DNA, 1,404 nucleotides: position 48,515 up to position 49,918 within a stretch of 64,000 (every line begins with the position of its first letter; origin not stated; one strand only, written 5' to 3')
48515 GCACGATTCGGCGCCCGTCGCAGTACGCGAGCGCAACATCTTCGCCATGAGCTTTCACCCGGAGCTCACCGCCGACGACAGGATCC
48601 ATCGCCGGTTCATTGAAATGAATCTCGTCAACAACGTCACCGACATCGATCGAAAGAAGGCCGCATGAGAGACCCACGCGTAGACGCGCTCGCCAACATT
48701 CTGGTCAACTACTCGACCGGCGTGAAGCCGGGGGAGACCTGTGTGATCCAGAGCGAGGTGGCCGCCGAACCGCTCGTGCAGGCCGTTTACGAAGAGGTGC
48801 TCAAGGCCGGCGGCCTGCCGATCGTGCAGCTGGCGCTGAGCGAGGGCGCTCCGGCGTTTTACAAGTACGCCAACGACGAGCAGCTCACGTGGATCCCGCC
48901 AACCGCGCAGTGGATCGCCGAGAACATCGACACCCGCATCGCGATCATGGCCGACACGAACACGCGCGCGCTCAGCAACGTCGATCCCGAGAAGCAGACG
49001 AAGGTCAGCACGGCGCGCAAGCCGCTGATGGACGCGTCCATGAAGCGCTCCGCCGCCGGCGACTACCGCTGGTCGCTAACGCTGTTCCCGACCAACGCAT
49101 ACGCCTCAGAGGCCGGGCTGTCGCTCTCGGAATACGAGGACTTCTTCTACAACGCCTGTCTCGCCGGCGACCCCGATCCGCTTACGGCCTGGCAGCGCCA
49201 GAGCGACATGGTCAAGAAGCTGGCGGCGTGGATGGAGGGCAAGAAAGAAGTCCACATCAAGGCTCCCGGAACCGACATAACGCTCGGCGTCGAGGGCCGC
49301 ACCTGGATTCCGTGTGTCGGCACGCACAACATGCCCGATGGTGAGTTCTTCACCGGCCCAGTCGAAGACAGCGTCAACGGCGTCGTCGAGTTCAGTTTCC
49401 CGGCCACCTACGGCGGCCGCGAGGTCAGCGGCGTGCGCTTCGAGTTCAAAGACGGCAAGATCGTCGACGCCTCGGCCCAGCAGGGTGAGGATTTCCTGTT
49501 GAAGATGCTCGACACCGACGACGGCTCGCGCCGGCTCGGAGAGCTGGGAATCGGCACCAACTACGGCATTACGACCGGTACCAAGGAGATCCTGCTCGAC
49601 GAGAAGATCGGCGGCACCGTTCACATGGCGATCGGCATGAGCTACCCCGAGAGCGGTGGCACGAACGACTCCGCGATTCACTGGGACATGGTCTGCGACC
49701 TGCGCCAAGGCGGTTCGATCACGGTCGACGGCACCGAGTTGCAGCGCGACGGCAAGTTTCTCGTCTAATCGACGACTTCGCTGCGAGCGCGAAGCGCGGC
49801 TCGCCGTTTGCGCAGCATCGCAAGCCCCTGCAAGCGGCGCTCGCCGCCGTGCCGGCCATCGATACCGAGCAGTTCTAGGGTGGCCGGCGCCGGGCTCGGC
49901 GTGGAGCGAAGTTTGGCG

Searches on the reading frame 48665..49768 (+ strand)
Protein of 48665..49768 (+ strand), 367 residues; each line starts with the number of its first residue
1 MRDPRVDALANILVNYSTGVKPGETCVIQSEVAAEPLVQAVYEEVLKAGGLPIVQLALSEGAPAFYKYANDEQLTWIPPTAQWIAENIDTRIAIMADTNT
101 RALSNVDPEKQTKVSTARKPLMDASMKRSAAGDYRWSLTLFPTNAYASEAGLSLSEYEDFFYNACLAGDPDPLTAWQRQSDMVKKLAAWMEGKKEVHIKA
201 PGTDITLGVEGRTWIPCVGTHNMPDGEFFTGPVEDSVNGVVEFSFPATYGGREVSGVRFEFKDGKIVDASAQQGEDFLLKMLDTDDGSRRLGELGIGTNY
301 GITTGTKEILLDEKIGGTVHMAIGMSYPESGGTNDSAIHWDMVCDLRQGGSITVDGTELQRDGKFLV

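Call 7: search_protein_families(library=pfam, proteins=[window:48665-49768:+], max_evalue=0.01)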
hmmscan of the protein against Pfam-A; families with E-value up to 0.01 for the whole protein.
window:48665-49768:+ (367 aa): 1 family
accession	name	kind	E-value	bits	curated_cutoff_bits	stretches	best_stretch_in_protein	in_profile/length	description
PF02073.20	Peptidase_M29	-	7.3e-90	302.1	27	1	4-357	3-396/406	Thermophilic metalloprotease (M29)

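Call 42: find_homologous_proteins(query=window:48665-49768:+, max_evalue=1e-100)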
Query window:48665-49768:+ (367 aa): 6155 proteins with E <= 1e-100 among 8000 candidates; the best 120 are listed.
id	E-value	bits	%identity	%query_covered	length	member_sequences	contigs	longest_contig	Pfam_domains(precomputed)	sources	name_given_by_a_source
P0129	5.9e-228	774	91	100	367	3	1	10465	PF02073.21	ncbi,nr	ncbi:MAG: aminopeptidase [Thermoleophilia bacterium]|nr:aminopeptidase [Thermoleophilia bacterium]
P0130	1.2e-226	770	91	100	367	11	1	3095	PF02073.21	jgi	jgi:aminopeptidase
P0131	8.8e-222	754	88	100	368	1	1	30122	PF02073.21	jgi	jgi:aminopeptidase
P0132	1.1e-220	750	89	100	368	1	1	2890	PF02073.21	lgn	-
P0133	1.6e-218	743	88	100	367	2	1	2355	PF02073.21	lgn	-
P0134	1.0e-215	734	88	98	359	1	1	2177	PF02073.21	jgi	jgi:aminopeptidase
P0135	8.0e-211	718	84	100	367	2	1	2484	PF02073.21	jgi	jgi:aminopeptidase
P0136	8.5e-211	718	85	100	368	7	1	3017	PF02073.21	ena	-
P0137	5.3e-210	715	84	100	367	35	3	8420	PF02073.21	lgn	-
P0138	3.3e-209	713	84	100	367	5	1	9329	PF02073.21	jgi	jgi:aminopeptidase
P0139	3.3e-208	709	84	100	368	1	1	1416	PF02073.21,PF26233.1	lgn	-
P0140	3.4e-208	709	83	100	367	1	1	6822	PF02073.21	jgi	jgi:aminopeptidase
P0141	3.4e-208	709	83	100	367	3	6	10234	PF02073.21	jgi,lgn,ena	-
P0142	6.2e-208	708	83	100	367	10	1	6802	PF02073.21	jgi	jgi:aminopeptidase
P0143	5.0e-203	692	83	100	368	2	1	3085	PF02073.21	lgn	-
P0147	6.4e-201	685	82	100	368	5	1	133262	PF02073.21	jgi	jgi:aminopeptidase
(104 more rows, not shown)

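Call 43: find_encoding_contigs(protein=P0129, flank=8000, max_places=1)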
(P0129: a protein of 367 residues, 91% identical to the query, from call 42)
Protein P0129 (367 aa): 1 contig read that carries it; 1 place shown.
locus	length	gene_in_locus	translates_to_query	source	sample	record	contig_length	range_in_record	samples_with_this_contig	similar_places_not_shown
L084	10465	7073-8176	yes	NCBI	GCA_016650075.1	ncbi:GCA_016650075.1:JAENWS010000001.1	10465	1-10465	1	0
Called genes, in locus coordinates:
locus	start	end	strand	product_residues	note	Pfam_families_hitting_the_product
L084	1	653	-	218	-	PF00384:Molybdopterin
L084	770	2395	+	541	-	PF01565:FAD_binding_4, PF02913:FAD-oxidase_C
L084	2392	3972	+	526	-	PF00890:FAD_binding_2, PF01266:DAO, PF16901:DAO_C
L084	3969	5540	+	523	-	PF00370:FGGY_N, PF02782:FGGY_C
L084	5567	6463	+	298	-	PF01680:SOR_SNZ, PF05690:ThiG (weak)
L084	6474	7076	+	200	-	PF01174:SNO, PF07685:GATase_3 (weak)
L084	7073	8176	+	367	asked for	PF02073:Peptidase_M29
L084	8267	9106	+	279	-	PF00106:adh_short, PF08659:KR, PF13561:adh_short_C2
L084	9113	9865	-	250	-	PF20772:TACO1_YebC_N, PF01709:Transcrip_reg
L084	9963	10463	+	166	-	PF02075:RuvC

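Call 44: find_encoding_contigs(protein=P0131, flank=10000, max_places=1)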
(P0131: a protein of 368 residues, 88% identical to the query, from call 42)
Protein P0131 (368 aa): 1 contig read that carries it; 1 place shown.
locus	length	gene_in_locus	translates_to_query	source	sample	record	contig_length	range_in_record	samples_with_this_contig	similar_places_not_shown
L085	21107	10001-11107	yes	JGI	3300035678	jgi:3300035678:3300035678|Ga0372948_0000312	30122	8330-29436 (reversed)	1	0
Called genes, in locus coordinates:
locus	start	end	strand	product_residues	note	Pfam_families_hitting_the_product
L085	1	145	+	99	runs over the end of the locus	PF01627:Hpt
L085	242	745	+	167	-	PF00210:Ferritin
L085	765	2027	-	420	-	PF13599:Pentapeptide_4, PF13576:Pentapeptide_3 (faint), PF00805:Pentapeptide, PF13599:Pentapeptide_4 (weak), PF00805:Pentapeptide, PF00565:SNase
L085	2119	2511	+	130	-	PF07883:Cupin_2 (weak)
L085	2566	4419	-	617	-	PF00009:GTP_EFTU, PF01926:MMR_HSR1 (faint), PF03144:GTP_EFTU_D2, PF22042:EF-G_D2, PF00679:EFG_C, PF21018:BipA_C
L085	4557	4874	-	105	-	PF01740:STAS, PF13466:STAS_2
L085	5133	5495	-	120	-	PF10057:MpsC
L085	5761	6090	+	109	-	PF14119:DUF4288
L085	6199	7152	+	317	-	PF01418:HTH_6, PF01380:SIS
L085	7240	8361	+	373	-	PF00933:Glyco_hydro_3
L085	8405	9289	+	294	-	PF01680:SOR_SNZ, PF05690:ThiG (weak)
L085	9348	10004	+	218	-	PF01174:SNO, PF07685:GATase_3 (weak)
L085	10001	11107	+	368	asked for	PF02073:Peptidase_M29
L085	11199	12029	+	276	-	PF00106:adh_short, PF08659:KR, PF13561:adh_short_C2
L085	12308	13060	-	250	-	PF20772:TACO1_YebC_N, PF01709:Transcrip_reg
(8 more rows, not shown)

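Call 45: find_encoding_contigs(protein=P0147, flank=10000, max_places=1)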
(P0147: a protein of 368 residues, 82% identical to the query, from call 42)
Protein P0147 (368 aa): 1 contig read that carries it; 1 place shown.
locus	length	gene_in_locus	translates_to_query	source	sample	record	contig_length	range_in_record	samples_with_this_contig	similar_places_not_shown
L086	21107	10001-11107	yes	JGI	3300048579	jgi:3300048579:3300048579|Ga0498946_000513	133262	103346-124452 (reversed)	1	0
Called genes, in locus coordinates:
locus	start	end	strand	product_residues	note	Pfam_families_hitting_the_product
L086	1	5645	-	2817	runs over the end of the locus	PF19077:Big_13, PF19077:Big_13 (weak), PF19077:Big_13, PF17936:Big_6 (weak), PF19077:Big_13, PF17957:Big_7 (weak), PF17936:Big_6 (weak), PF19077:Big_13, +7 more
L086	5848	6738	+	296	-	PF01418:HTH_6, PF01380:SIS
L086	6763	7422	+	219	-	PF00753:Lactamase_B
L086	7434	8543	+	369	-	PF00933:Glyco_hydro_3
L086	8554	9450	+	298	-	PF01680:SOR_SNZ, PF05690:ThiG (weak)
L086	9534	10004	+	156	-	PF01174:SNO, PF07685:GATase_3 (weak)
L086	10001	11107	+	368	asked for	PF02073:Peptidase_M29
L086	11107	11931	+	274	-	PF00106:adh_short, PF13561:adh_short_C2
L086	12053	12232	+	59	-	-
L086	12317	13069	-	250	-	PF20772:TACO1_YebC_N, PF01709:Transcrip_reg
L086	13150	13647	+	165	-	PF02075:RuvC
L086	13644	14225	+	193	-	PF01330:RuvA_N, PF00633:HHH (faint), PF14520:HHH_5, PF21176:RecR_HhH (faint), PF07499:RuvA_C (weak)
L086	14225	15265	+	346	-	PF05496:RuvB_N, PF00004:AAA, PF07728:AAA_5 (weak), PF17864:AAA_lid_4, PF05491:WHD_RuvB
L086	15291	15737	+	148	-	-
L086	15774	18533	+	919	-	PF21760:SecD_1st, PF03176:MMPL, PF22599:SecDF_P1_head, PF02355:SecD_SecF_C, PF07549:Sec_GG (weak), PF02355:SecD_SecF_C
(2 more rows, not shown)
